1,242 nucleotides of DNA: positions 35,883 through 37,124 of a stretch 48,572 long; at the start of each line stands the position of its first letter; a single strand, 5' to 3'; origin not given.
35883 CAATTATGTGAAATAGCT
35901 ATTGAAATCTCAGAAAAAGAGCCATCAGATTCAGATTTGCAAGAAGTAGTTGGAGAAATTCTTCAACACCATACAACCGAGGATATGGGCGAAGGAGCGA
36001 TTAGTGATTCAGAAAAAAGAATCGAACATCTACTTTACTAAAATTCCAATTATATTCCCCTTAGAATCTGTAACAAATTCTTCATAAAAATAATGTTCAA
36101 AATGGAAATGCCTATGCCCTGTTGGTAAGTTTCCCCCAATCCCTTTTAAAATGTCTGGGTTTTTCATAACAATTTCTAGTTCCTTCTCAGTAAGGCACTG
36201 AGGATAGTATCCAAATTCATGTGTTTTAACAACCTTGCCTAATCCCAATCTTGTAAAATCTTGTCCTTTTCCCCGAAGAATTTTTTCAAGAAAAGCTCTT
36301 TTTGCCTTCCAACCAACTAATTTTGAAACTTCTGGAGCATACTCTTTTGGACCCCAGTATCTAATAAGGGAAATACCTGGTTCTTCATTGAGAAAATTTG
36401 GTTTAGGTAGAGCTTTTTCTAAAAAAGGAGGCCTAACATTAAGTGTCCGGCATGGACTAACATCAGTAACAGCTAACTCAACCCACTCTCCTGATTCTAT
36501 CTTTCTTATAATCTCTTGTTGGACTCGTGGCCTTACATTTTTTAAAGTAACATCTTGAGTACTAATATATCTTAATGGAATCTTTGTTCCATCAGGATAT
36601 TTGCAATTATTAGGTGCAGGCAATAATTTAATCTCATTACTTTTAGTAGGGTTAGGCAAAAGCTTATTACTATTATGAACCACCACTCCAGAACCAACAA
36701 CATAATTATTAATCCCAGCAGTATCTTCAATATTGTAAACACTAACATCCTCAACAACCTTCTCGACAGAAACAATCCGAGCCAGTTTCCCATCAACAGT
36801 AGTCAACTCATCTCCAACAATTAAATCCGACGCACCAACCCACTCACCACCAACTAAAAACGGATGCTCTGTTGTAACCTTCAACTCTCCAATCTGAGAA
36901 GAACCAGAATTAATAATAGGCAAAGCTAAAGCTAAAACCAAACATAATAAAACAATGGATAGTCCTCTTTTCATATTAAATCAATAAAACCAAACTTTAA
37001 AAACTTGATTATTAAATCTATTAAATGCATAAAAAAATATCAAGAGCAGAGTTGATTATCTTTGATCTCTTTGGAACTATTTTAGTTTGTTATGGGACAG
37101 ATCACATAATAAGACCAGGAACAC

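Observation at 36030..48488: Split Hint/intein: one N-half on a giant surface protein, three secreted C-halves on different cargo domains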

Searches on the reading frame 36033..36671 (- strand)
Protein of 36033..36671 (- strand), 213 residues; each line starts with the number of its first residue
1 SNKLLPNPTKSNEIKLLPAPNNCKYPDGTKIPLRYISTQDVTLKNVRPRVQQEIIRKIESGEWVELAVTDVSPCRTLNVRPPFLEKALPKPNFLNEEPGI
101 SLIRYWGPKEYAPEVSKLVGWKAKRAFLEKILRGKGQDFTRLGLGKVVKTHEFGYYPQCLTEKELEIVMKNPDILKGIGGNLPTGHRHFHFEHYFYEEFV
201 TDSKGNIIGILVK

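Call 5: search_protein_families(library=pfam, proteins=[window:36033-36671:-], max_evalue=10)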
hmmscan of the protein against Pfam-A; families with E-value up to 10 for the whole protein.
seq(213 aa): 0 families

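Call 53: search_solved_structures(query=window:36033-36671:-, max_evalue=10)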
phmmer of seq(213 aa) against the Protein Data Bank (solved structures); distinct sequences matched with E-value up to 10: 1.
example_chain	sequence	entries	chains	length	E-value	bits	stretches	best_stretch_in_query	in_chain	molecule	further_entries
9c6o_B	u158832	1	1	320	0.87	12.4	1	122-155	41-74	MOW15-22 RBD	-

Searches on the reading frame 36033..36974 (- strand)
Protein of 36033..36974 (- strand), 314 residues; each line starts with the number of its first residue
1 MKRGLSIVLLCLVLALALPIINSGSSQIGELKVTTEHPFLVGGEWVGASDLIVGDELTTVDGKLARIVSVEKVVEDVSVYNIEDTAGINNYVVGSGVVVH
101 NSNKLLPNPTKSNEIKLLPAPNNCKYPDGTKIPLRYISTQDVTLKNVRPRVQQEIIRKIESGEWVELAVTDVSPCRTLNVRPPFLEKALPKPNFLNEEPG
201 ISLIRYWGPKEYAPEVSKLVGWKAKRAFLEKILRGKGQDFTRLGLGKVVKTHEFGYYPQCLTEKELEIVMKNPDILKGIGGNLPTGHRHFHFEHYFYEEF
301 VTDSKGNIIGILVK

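Call 3: search_protein_families(library=pfam, proteins=[window:36033-36974:-], max_evalue=1)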
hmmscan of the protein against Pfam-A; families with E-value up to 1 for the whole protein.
window:36033-36974:- (314 aa): 2 families
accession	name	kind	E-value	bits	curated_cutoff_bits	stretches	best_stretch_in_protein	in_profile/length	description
PF07591.16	PT-HINT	-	5.3e-07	30.4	27.7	1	21-102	51-137/137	Pretoxin HINT domain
PF14890.11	Intein_splicing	-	0.00022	21.5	35.8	1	61-101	117-155/155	Intein splicing domain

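Call 78: search_protein_families(library=ncbifam, proteins=[window:36033-36974:-], max_evalue=0.01)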
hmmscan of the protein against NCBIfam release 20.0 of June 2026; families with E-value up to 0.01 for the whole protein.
window:36033-36974:- (314 aa): 0 families

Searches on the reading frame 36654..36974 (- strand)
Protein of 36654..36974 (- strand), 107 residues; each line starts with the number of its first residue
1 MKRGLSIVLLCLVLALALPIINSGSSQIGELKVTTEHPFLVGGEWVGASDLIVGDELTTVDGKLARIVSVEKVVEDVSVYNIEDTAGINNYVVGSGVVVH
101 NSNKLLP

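Call 7: find_homologous_proteins(query=window:36654-36974:-, max_evalue=0.001)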
Query seq(107 aa) (107 aa): 1 proteins with E <= 0.001 among 5 candidates.
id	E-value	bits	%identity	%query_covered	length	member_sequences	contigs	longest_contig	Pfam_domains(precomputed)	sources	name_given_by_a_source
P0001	1.0e-18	85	62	69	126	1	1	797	-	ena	-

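Call 21: search_protein_representatives(alignment_id=A2)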
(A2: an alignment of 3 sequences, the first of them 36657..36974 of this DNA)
Query: 3 sequences, 106 profile positions. Proteins with E-value up to 0.001 (for the whole library): 3261; up to 1e-10: 350; up to 1e-30: 8. The best 150 are listed.
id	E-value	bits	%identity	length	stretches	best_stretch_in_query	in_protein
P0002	2.7e-54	198.1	-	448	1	2-105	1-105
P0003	4.8e-54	197.2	-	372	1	1-106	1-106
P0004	7.9e-54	196.6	-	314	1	2-106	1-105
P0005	2.2e-36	140.4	-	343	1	2-96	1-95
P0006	1.2e-34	134.8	-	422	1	2-96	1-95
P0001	3.3e-33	130.2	-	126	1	1-79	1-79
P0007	2.7e-32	127.3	-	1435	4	29-103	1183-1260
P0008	7.8e-31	122.6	-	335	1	2-103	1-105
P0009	7.2e-26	106.6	-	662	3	31-95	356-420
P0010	2.0e-25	105.2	-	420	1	2-105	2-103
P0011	3.1e-25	104.6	-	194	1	2-106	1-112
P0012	3.4e-25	104.5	-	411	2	2-76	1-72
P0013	3.9e-25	104.3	-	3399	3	31-103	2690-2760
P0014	2.9e-24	101.5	-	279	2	6-105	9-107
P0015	5.2e-24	100.7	-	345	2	1-105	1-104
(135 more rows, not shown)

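Call 29: find_related_loci(query=A3, collection=genome_contigs, flank=10000)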
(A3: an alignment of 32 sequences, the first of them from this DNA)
Query A3 (103 aa) in genome_contigs; peptide patterns used: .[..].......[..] (x = any residue, [..] = any of these).
115 stretches matched a pattern; 48 encode a relative of the query (tblastn E <= 1e-3); 47 distinct loci.
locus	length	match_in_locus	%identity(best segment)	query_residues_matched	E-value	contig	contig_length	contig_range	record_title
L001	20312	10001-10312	49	2-103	1e-25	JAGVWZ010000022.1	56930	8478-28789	Candidatus Pacearchaeota archaeon isolate RIFOXYB1_FULL_29_20 rifoxyb1_full_scaffold_756, whole genome shotgun sequence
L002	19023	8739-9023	50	1-103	4e-25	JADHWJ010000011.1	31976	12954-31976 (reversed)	MAG: Candidatus Aenigmatarchaeota archaeon isolate BS750m-G24 BS-750m-C1622, whole genome shotgun sequence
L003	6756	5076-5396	49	1-103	5e-24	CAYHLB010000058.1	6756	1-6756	MAG TPA_asm: Candidatus Woesearchaeota archaeon isolate ERP119705_co13_510 genome assembly, contig: NODE_14159_length_67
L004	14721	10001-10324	47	1-103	5e-24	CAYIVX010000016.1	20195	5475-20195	MAG TPA_asm: Candidatus Woesearchaeota archaeon isolate ERP119705_co5_617 genome assembly, contig: NODE_3243_length_2019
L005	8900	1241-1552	45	1-103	2e-22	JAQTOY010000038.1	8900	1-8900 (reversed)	MAG: Candidatus Nanoarchaeia archaeon isolate STB_103 NODE_21364_length_8900_cov_3.735666_Sandtown_B, whole genome shotg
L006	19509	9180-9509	43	2-103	5e-22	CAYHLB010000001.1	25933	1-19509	MAG TPA_asm: Candidatus Woesearchaeota archaeon isolate ERP119705_co13_510 genome assembly, contig: NODE_2309_length_259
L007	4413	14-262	52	20-103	2e-21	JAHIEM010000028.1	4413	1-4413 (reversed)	MAG: Nanoarchaeota archaeon isolate KR11_0.1_MetaG.mb.19 KR11_0.1_MetaG.mb.19_k141_173710, whole genome shotgun sequence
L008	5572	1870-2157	48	1-102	1e-19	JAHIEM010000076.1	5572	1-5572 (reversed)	MAG: Nanoarchaeota archaeon isolate KR11_0.1_MetaG.mb.19 KR11_0.1_MetaG.mb.19_k141_602040, whole genome shotgun sequence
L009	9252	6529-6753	53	30-103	4e-19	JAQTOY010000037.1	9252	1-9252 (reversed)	MAG: Candidatus Nanoarchaeia archaeon isolate STB_103 NODE_20163_length_9252_cov_3.482301_Sandtown_B, whole genome shotg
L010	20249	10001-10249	49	12-101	7e-19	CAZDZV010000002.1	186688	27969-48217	MAG TPA_asm: uncultured Methanosarcinales archaeon isolate SRP141376_co2_275 genome assembly, contig: NODE_128_length_18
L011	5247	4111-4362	48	21-103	2e-18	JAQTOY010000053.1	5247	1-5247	MAG: Candidatus Nanoarchaeia archaeon isolate STB_103 NODE_50194_length_5247_cov_3.182422_Sandtown_B, whole genome shotg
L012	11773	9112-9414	44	2-103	4e-18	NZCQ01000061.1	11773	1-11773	MAG: Candidatus Pacearchaeota archaeon isolate ARS1180 MHASMcontig_669265, whole genome shotgun sequence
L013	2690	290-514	57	30-103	6e-17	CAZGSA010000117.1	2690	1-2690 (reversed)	MAG TPA_asm: Candidatus Woesearchaeota archaeon isolate SRP178699_co1_132 genome assembly, contig: NODE_63323_length_269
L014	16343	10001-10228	49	30-103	1e-16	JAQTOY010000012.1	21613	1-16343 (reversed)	MAG: Candidatus Nanoarchaeia archaeon isolate STB_103 NODE_5411_length_21613_cov_3.371079_Sandtown_B, whole genome shotg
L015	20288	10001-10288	44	7-102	1e-16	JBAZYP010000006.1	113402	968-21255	MAG: Candidatus Pacearchaeota archaeon isolate SO_2017_GW1_83 NODE_1172_length_113402_cov_1.435586_OW334_2017, whole gen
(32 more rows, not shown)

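Call 45: search_protein_families(library=pfam, alignment_id=A4, max_evalue=0.001)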
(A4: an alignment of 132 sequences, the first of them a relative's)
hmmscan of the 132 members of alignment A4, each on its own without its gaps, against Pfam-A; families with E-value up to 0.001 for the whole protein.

A. member 1, P0002 (448 aa): 1 family
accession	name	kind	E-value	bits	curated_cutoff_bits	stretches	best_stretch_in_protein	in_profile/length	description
PF07591.16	PT-HINT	-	8.2e-06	26.6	27.7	1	21-102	51-136/137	Pretoxin HINT domain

B. families by the number of members that match (of 132 scanned): 21 families
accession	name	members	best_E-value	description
PF07591.16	PT-HINT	132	1.1e-22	Pretoxin HINT domain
PF14890.11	Intein_splicing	105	1.9e-17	Intein splicing domain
PF14623.11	Vint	6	2.6e-08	Hint-domain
PF01079.26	Hint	5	1.5e-05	Hint module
PF08517.17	AXH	4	3.6e-14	Ataxin-1 and HBP1 module (AXH)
PF02661.23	Fic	3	2.5e-12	Fic/DOC family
PF05203.21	Hom_end_hint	3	1.4e-09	Hom_end-associated Hint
PF24390.1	PRTase-CE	3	1.3e-06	PRTase-CE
PF22596.2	Scabin-like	2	3.2e-07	Scabin-like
PF22923.1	KIF2A-like_1st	1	2.4e-09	Kinesin-like protein KIF2A-like, N-terminal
PF00149.33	Metallophos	1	1.1e-06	Calcineurin-like phosphoesterase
PF12850.12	Metallophos_2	1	1.4e-05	Calcineurin-like phosphoesterase superfamily domain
PF05394.16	AvrB_AvrC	1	2.3e-05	Avirulence protein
PF23038.1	KOW6_SPT51-2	1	7e-05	Transcription elongation factor SPT5 homolog 1/2, KOW6 domain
PF13248.11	Zn_ribbon_3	1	0.00014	zinc-ribbon domain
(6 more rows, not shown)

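Call 49: search_protein_families(library=pfam, proteins=[L001:4004-7498:+, L002:12095-16378:-, L009:2157-6431:+, L010:5245-9981:+, L012:5462-9097:+, L015:6541-9975:+], max_evalue=0.01)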
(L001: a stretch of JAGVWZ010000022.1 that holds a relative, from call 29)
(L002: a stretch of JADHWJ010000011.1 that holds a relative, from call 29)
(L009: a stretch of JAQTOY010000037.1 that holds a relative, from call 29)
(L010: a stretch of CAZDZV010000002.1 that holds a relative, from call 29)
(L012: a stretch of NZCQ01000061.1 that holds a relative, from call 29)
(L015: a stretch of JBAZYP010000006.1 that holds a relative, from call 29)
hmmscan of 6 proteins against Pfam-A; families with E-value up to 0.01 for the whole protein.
L001:4004-7498:+ (1165 aa): 3 families
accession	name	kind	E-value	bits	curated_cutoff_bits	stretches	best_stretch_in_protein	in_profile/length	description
PF01079.26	Hint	-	0.0002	21.4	29.7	1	1097-1153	6-61/213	Hint module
PF05203.21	Hom_end_hint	-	0.00041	20.8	32.1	1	1104-1141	1-38/228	Hom_end-associated Hint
PF08517.17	AXH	-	0.0031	18.5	33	1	1105-1152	1-48/116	Ataxin-1 and HBP1 module (AXH)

L002:12095-16378:- (1428 aa): 3 families
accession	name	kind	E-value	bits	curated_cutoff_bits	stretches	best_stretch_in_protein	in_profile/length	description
PF11617.13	Cu-binding_MopE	-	3.1e-10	40.5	27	2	460-481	9-30/30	Putative metal-binding motif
PF05203.21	Hom_end_hint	-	2.7e-06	28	32.1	1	1367-1397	1-31/228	Hom_end-associated Hint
PF01079.26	Hint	-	0.0056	16.7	29.7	0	1366-1411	12-56/213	Hint module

L009:2157-6431:+ (1425 aa): 4 families
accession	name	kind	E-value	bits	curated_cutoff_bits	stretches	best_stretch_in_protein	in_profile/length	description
PF01079.26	Hint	-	1.4e-06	28.5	29.7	1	1357-1414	7-61/213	Hint module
PF05203.21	Hom_end_hint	-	0.0002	21.8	32.1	1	1364-1392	1-29/228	Hom_end-associated Hint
PF07591.16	PT-HINT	-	0.0012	19.6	27.7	1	1371-1419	2-49/137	Pretoxin HINT domain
PF19176.5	DUF5858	-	0.0034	17.6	27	0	31-60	4-33/61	Family of unknown function (DUF5858)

L010:5245-9981:+ (1579 aa): 2 families
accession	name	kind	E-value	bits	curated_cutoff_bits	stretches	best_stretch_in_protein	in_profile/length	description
PF05203.21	Hom_end_hint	-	7.3e-07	29.8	32.1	1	1517-1550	1-34/228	Hom_end-associated Hint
PF01079.26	Hint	-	9.2e-07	29.1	29.7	1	1512-1567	8-62/213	Hint module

L012:5462-9097:+ (1212 aa): 1 family
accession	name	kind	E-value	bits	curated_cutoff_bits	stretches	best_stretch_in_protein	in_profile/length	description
PF05203.21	Hom_end_hint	-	0.00056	20.4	32.1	1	1151-1181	1-31/228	Hom_end-associated Hint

L015:6541-9975:+ (1145 aa): 3 families
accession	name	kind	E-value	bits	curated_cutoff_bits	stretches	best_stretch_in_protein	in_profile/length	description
PF01079.26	Hint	-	1.5e-05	25.2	29.7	1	1075-1133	4-61/213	Hint module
PF05203.21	Hom_end_hint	-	0.00041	20.8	32.1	1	1084-1114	1-31/228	Hom_end-associated Hint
PF12352.13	V-SNARE_C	-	0.005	17.5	27.1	0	667-702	27-62/66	Snare region anchored in the vesicle membrane C-terminus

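Call 82: find_related_loci(query=A3, collection=viral_contigs, flank=8000)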
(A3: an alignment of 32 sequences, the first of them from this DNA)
Query A3 (103 aa) in viral_contigs; peptide patterns used: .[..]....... (x = any residue, [..] = any of these).
16 stretches matched a pattern; 6 encode a relative of the query (tblastn E <= 1e-3); 6 distinct loci.
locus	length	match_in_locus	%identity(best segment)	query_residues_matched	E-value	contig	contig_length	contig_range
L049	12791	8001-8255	40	31-103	1e-9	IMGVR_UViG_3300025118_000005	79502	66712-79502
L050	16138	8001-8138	43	31-72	1e-5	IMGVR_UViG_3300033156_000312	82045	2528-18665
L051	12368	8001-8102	50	30-63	2e-5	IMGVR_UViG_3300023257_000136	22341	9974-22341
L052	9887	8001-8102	50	30-63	2e-5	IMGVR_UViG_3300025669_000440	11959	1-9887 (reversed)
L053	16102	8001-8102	50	30-63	2e-5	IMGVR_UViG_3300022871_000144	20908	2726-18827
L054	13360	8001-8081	52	29-55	8e-5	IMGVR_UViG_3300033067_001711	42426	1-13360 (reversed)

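Call 91: search_protein_families(library=pfam, proteins=[L012:10344-11324:-, L004:9178-9807:-, L015:10950-11537:-, L010:11034-11642:-, L010:12638-13048:-, L001:11207-11932:-, L002:7805-8605:-, L002:9869-10702:-], max_evalue=0.001)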
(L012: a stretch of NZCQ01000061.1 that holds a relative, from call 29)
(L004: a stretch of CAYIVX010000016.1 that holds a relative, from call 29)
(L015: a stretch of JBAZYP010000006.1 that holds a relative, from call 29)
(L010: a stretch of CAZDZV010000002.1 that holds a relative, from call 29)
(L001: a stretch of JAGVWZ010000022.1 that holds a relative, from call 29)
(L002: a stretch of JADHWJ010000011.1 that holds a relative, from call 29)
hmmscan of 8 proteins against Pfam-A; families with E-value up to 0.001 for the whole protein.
L012:10344-11324:- (327 aa): 1 family
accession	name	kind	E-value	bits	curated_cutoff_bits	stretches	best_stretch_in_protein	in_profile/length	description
PF03747.19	ADP_ribosyl_GH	-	7e-67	226.5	26.2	1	21-302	1-286/287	ADP-ribosylglycohydrolase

L004:9178-9807:- (210 aa): 2 families
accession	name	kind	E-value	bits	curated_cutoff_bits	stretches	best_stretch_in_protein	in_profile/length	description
PF13472.12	Lipase_GDSL_2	-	1.2e-16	62.2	32.9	1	25-197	1-177/178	GDSL-like Lipase/Acylhydrolase family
PF00657.28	Lipase_GDSL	-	4.5e-09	37.2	23.6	1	23-203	1-208/208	GDSL-like Lipase/Acylhydrolase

L015:10950-11537:- (196 aa): 0 families

L010:11034-11642:- (203 aa): 0 families

L010:12638-13048:- (137 aa): 0 families

L001:11207-11932:- (242 aa): 1 family
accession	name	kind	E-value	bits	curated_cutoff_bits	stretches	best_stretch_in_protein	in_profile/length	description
PF22075.2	DUF6939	-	1.5e-24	87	27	1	17-156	16-165/167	Family of unknown function (DUF6939)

L002:7805-8605:- (267 aa): 0 families

L002:9869-10702:- (278 aa): 2 families
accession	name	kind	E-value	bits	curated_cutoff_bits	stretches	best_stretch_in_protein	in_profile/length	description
PF00149.33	Metallophos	-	5.5e-14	53.5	21.5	1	1-249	1-189/191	Calcineurin-like phosphoesterase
PF12850.12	Metallophos_2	-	7.8e-09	36.2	27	1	1-73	1-60/154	Calcineurin-like phosphoesterase superfamily domain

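Call 92: search_protein_families(library=pfam, proteins=[L012:9097-10335:+, L004:8165-9166:+, L015:9962-10939:+, L001:9932-11206:+, L002:8733-9866:+, L002:6237-7802:+, L010:9965-11041:+, L010:11764-12642:+], max_evalue=0.1)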
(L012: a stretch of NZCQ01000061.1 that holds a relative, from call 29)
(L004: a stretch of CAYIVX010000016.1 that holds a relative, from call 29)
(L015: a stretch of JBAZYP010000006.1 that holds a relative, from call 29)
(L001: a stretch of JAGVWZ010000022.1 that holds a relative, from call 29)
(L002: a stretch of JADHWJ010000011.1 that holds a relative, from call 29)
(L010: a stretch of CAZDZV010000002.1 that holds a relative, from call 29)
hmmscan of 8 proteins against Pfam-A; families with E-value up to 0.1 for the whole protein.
L012:9097-10335:+ (413 aa): 4 families
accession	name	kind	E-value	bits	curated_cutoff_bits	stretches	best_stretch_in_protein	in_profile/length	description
PF07591.16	PT-HINT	-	8.4e-13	49.2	27.7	1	25-105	54-137/137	Pretoxin HINT domain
PF14890.11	Intein_splicing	-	1.3e-05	25.5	35.8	1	19-58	48-92/155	Intein splicing domain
PF24390.1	PRTase-CE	-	0.0014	19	27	1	220-310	82-158/253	PRTase-CE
PF12319.13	TryThrA_C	-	0.025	14.5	22.8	1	180-229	1-50/216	Tryptophan-Threonine-rich plasmodium antigen C terminal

L004:8165-9166:+ (334 aa): 2 families
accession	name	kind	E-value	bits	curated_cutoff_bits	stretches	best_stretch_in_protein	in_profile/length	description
PF07591.16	PT-HINT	-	3e-08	34.4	27.7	1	36-113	61-137/137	Pretoxin HINT domain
PF11061.14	Tsr0524-like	-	0.029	14.7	25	0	67-117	2-52/61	Cytochrome b6f, subunit Tsr0524-like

L015:9962-10939:+ (326 aa): 2 families
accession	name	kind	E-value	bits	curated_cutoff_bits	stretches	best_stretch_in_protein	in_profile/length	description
PF07591.16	PT-HINT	-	5.8e-11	43.2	27.7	1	34-109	57-137/137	Pretoxin HINT domain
PF14890.11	Intein_splicing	-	7.1e-08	32.8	35.8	2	34-77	57-108/155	Intein splicing domain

L001:9932-11206:+ (425 aa): 3 families
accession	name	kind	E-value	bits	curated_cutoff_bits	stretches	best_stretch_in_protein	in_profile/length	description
PF07591.16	PT-HINT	-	1.5e-12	48.4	27.7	1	50-126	55-137/137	Pretoxin HINT domain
PF14890.11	Intein_splicing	-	2.4e-07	31.1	35.8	1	88-125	119-155/155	Intein splicing domain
PF17762.8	HTH_ParB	-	0.048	14.3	22.6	1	215-260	43-87/102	ParB HTH domain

L002:8733-9866:+ (378 aa): 3 families
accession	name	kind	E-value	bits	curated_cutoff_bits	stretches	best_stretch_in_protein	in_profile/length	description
PF02661.23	Fic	-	8e-11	43.1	24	1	269-332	35-93/93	Fic/DOC family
PF07591.16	PT-HINT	-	7.4e-09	36.4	27.7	1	23-95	56-136/137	Pretoxin HINT domain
PF14890.11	Intein_splicing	-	0.00029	21.1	35.8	0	23-54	56-92/155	Intein splicing domain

L002:6237-7802:+ (522 aa): 3 families
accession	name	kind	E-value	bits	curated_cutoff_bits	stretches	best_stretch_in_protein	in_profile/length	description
PF07591.16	PT-HINT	-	2.9e-09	37.7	27.7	1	23-95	57-136/137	Pretoxin HINT domain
PF17041.10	SasG_E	-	0.002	18.5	25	1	474-508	7-35/48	E domain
PF14890.11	Intein_splicing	-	0.0042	17.3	35.8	0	22-54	56-93/155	Intein splicing domain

L010:9965-11041:+ (359 aa): 3 families
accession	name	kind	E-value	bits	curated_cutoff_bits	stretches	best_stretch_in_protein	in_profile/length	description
PF07591.16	PT-HINT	-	6.9e-11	43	27.7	1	21-95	55-136/137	Pretoxin HINT domain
PF14890.11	Intein_splicing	-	3.7e-07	30.5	35.8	1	59-95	119-155/155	Intein splicing domain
PF18755.6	RAMA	-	0.016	15.6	35.2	0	149-178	9-38/107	Restriction Enzyme Adenine Methylase Associated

L010:11764-12642:+ (293 aa): 2 families
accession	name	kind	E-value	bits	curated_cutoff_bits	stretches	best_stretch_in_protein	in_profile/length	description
PF07591.16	PT-HINT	-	4.7e-14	53.3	27.7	1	15-90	54-136/137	Pretoxin HINT domain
PF14890.11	Intein_splicing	-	8e-08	32.7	35.8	1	53-90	118-155/155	Intein splicing domain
